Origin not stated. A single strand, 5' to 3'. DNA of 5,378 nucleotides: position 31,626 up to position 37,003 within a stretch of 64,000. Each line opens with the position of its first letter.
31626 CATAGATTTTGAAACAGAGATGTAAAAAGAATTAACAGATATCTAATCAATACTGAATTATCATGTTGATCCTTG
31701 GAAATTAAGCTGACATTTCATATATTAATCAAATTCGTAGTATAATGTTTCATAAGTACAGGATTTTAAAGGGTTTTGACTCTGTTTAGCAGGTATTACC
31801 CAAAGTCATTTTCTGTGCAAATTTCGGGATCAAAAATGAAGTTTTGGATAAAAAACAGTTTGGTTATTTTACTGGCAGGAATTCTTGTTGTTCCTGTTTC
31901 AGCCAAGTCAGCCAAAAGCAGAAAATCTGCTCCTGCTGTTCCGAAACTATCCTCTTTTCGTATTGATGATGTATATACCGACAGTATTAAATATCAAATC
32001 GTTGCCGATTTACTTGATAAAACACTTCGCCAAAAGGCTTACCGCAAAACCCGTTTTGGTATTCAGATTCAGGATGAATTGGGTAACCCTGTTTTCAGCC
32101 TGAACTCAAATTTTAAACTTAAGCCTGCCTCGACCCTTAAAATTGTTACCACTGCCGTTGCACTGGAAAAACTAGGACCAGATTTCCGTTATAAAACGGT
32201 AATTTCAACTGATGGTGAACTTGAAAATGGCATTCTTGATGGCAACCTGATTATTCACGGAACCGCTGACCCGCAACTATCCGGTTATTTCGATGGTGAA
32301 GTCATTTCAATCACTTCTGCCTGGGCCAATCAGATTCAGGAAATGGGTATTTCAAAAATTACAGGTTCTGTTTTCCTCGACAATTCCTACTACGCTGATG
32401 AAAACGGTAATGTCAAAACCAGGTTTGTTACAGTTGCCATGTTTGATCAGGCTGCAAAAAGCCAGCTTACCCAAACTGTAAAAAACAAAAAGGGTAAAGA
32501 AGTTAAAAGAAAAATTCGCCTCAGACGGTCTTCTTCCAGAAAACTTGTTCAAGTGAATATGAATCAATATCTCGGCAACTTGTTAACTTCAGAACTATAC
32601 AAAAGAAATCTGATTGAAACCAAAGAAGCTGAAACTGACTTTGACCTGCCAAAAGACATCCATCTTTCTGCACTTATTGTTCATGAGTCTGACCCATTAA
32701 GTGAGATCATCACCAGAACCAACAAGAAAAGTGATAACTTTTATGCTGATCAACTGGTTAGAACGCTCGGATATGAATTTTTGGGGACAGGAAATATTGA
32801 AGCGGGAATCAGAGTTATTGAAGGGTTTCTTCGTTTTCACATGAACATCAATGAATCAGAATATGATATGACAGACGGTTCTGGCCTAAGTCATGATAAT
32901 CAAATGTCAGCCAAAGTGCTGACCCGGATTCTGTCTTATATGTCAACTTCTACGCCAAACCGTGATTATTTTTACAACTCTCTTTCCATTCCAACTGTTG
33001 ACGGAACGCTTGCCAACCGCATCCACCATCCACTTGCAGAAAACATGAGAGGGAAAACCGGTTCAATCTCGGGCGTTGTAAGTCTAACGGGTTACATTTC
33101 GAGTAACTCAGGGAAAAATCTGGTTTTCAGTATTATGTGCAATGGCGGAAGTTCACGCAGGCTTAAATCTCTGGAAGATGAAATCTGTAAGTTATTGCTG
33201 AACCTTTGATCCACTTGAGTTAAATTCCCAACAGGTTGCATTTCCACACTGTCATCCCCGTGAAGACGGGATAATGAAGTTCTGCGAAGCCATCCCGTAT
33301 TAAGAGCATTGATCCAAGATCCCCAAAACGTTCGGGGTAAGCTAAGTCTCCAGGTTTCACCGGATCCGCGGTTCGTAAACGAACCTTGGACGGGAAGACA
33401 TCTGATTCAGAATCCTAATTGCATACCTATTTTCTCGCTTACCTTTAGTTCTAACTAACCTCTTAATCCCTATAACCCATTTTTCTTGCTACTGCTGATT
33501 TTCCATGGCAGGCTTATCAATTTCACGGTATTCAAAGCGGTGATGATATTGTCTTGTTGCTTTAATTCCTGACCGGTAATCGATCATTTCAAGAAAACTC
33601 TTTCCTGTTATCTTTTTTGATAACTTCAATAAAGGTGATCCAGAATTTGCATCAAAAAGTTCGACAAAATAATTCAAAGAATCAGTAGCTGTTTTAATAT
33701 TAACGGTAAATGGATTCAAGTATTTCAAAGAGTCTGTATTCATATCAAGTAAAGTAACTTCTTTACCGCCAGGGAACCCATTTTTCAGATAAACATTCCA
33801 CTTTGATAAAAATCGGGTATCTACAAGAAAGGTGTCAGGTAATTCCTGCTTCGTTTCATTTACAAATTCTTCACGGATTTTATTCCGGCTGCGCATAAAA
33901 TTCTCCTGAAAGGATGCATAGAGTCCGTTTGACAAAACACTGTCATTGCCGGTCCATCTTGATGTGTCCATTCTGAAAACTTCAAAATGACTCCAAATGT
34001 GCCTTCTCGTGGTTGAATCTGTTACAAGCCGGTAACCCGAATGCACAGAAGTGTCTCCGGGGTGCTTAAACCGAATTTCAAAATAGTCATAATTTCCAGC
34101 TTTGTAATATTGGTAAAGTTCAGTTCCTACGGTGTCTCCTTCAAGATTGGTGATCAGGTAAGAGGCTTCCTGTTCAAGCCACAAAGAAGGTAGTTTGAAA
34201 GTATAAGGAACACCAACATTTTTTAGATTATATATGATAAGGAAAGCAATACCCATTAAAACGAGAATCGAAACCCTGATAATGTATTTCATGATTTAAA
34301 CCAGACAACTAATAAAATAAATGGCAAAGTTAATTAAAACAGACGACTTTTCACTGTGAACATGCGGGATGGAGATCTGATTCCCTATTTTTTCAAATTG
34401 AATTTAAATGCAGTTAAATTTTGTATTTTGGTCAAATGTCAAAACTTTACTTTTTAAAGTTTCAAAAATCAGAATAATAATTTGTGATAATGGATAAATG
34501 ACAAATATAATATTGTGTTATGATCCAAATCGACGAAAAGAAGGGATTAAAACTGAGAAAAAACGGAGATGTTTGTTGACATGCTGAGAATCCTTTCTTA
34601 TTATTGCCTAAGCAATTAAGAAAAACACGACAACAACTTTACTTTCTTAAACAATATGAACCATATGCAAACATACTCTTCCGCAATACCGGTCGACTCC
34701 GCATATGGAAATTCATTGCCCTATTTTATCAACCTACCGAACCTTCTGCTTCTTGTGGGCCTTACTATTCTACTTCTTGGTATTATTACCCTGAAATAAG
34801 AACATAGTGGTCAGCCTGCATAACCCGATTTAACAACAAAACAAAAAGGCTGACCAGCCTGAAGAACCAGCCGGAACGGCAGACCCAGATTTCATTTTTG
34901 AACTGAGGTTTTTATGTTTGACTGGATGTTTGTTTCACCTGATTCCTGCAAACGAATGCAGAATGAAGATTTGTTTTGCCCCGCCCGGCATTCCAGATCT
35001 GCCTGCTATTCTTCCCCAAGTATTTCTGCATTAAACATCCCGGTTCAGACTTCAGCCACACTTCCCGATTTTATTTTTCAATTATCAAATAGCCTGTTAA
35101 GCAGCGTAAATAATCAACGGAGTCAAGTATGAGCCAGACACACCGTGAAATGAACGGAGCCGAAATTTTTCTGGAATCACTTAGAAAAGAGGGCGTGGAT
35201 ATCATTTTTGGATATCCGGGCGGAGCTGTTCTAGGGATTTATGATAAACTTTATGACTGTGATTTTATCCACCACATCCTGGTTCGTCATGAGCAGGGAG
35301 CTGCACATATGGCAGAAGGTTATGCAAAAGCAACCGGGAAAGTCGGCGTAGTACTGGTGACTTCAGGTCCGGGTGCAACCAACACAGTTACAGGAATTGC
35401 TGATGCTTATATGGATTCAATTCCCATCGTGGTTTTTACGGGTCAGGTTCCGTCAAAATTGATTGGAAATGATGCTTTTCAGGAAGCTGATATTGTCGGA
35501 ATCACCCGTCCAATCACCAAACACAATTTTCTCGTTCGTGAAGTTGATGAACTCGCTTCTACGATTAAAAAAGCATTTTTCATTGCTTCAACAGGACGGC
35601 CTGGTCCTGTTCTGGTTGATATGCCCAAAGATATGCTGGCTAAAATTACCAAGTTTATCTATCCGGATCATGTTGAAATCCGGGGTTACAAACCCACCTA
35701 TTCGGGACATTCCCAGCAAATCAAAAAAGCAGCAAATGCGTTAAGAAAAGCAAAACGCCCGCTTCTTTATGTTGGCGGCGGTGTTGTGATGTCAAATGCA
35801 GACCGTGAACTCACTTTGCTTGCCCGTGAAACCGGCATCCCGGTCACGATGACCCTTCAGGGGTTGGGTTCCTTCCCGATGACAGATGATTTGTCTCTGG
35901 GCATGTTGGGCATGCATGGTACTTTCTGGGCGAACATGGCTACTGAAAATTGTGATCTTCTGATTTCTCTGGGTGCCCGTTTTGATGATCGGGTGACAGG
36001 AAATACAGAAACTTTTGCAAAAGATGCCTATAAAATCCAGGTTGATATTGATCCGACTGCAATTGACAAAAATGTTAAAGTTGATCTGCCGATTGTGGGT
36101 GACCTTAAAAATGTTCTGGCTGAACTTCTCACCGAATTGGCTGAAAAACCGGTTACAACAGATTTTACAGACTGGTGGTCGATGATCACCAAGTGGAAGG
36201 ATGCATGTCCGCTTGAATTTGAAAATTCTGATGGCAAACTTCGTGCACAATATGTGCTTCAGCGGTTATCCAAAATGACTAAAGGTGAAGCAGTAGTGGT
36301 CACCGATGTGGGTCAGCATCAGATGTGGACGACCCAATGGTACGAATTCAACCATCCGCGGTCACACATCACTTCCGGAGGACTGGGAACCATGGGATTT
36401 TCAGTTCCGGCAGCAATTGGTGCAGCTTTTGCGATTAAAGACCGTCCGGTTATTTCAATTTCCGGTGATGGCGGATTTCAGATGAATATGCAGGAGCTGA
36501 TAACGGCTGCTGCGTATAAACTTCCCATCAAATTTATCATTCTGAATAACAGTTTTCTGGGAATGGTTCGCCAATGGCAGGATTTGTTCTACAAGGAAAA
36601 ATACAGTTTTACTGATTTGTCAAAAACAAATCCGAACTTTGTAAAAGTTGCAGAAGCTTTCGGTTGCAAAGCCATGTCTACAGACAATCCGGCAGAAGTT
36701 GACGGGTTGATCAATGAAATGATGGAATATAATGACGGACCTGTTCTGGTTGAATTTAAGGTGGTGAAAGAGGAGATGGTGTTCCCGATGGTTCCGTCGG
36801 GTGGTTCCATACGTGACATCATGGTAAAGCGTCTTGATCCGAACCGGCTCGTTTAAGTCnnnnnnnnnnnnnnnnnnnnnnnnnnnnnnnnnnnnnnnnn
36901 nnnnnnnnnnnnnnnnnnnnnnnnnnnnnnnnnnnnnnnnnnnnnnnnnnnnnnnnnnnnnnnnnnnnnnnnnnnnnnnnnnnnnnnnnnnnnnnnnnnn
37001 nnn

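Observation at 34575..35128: ilv-leu leader: second copy of the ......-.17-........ promoter and a 47-aa Leu/Ile/Val-rich leader peptide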

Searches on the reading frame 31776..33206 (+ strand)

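Call 56: search_protein_families(library=pfam, proteins=[window:31776-33206:+], max_evalue=0.00001)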
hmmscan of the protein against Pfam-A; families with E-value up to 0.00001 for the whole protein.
window:31776-33206:+ (477 aa): 1 family
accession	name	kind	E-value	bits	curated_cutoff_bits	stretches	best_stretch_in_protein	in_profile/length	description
PF02113.21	Peptidase_S13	-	4.7e-66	223.8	22.8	2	225-473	190-440/444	D-Ala-D-Ala carboxypeptidase 3 (S13) family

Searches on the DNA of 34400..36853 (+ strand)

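Call 9: search_rna_families(source=window, start=34400, end=35250, threshold=evalue, max_evalue=10, show_alignments=3)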
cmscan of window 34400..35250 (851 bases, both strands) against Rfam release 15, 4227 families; matches with E-value up to 10: 5.
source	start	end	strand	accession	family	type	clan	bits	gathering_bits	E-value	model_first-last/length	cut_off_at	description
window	34533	34619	+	RF01742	lactis-plasmid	Gene; sRNA;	-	17.1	70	9.1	1-106/106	no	lactis-plasmid RNA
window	34902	35143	+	RF02149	MESTIT1_2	Gene; lncRNA;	-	14.2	80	7.5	1-235/235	no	MEST intronic transcript 1, antisense RNA conserved region 2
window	34538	34649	+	RF01295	SCARNA7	Gene; snRNA; snoRNA; scaRNA;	-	14.1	65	0.42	1-330/330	no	Small Cajal body-specific RNA 7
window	34946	34976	+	RF00180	REN-SRE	Cis-reg;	-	11.9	41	6.7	1-37/37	no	Renin stability regulatory element (REN-SRE)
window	34423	34486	+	RF02189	ST7-OT4_3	Gene; lncRNA;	-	10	50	9.7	244-302/302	no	ST7 overlapping transcript 4 conserved region 3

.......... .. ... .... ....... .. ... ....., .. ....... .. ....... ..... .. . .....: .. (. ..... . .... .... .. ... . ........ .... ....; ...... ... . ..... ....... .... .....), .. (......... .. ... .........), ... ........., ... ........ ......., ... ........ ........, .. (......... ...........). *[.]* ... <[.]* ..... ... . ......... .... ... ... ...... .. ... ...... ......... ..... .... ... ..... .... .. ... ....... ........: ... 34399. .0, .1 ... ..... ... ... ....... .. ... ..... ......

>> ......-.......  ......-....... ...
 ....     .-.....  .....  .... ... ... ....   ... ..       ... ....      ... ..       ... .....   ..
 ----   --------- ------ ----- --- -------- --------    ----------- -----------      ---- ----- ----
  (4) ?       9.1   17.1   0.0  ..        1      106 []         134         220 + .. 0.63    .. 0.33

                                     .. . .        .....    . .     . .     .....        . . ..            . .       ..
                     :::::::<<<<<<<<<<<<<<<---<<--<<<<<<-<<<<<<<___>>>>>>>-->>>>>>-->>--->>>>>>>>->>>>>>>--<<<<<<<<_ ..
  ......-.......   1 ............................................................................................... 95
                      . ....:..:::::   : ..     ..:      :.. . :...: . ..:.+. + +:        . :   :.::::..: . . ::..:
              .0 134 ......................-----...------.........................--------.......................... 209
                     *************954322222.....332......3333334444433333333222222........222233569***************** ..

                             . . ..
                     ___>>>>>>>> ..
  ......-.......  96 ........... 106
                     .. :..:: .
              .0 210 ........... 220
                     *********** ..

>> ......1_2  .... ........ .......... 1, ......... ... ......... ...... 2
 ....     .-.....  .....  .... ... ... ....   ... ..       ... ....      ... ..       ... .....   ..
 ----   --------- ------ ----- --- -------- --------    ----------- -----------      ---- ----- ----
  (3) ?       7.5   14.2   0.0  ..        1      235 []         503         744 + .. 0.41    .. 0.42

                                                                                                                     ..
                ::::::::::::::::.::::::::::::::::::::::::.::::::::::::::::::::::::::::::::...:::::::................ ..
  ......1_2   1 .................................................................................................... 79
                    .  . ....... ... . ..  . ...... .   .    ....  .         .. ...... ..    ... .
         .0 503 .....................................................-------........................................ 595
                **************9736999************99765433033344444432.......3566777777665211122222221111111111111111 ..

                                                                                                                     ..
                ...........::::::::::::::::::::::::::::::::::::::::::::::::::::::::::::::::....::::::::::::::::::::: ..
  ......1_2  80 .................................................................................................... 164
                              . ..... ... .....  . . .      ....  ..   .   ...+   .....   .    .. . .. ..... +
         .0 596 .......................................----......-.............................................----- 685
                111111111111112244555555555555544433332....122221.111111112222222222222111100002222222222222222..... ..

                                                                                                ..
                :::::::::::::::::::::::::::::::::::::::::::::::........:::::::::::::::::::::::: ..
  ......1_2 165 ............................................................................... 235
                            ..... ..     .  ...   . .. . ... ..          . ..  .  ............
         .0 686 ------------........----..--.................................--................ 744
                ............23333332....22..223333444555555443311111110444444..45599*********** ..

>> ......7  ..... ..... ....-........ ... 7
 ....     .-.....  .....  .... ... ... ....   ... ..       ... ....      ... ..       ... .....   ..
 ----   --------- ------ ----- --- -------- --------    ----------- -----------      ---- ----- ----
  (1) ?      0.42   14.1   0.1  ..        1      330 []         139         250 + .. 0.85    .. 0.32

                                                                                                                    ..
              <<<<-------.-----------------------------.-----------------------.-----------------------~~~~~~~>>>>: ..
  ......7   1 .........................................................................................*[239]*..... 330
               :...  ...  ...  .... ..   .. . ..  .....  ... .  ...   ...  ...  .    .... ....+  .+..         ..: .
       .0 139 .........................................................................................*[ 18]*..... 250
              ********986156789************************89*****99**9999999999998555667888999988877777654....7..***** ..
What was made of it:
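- On Curated Rfam leader, riboswitch and T-box families (Rfam release 15, 4227 models): There was nothing relevant at E up to 10 in 34400-35250 (call 9).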

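Call 59: search_rna_families(sources=[L001, L003, L004, L006, L070, L087, L088, L002, L065, L008, L010, L011, L024, L042, L048, L052, L064], threshold=gathering)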
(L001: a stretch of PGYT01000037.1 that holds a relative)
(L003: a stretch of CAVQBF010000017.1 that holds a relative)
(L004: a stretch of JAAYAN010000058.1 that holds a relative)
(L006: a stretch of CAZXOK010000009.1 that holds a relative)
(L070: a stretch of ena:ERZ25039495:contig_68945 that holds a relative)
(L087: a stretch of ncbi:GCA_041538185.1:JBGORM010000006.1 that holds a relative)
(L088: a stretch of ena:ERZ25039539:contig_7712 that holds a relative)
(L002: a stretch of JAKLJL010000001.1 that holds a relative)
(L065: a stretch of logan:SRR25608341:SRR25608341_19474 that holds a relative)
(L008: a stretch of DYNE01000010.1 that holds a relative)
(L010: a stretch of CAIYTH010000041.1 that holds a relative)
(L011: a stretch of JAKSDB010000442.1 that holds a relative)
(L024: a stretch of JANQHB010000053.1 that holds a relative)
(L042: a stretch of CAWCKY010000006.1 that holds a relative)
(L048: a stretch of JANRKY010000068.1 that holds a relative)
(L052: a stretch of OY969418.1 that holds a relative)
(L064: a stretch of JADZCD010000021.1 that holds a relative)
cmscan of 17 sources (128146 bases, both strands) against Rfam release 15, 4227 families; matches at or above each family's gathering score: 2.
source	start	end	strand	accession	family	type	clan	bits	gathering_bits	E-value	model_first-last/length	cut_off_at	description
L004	677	779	-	RF00162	SAM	Cis-reg; riboswitch;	CL00012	84.4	44.4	3.3e-18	1-108/108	no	SAM riboswitch aptamer (S box leader)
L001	370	486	-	RF00162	SAM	Cis-reg; riboswitch;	CL00012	82.1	44.4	1.6e-17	1-108/108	no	SAM riboswitch aptamer (S box leader)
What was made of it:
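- On Curated Rfam leader, riboswitch and T-box families (Rfam release 15, 4227 models): There was none at the leaders of 17 related loci (call 59).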

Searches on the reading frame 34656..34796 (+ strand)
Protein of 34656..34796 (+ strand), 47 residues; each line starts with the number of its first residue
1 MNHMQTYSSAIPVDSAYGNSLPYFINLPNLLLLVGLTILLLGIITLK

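Call 11: find_homologous_proteins(query=window:34656-34796:+, max_evalue=10)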
Query seq(47 aa) (47 aa): 1 proteins with E <= 10 among 1 candidates.
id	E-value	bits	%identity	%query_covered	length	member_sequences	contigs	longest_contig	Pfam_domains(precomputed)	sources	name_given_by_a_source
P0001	6.5e-19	83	100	94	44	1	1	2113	-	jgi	-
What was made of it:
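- One gene caller called a 44-aa version (P0001, call 11). A protein search with the peptide found only its own copy (call 11).
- Tried and rejected: It found only its own copy (call 11).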
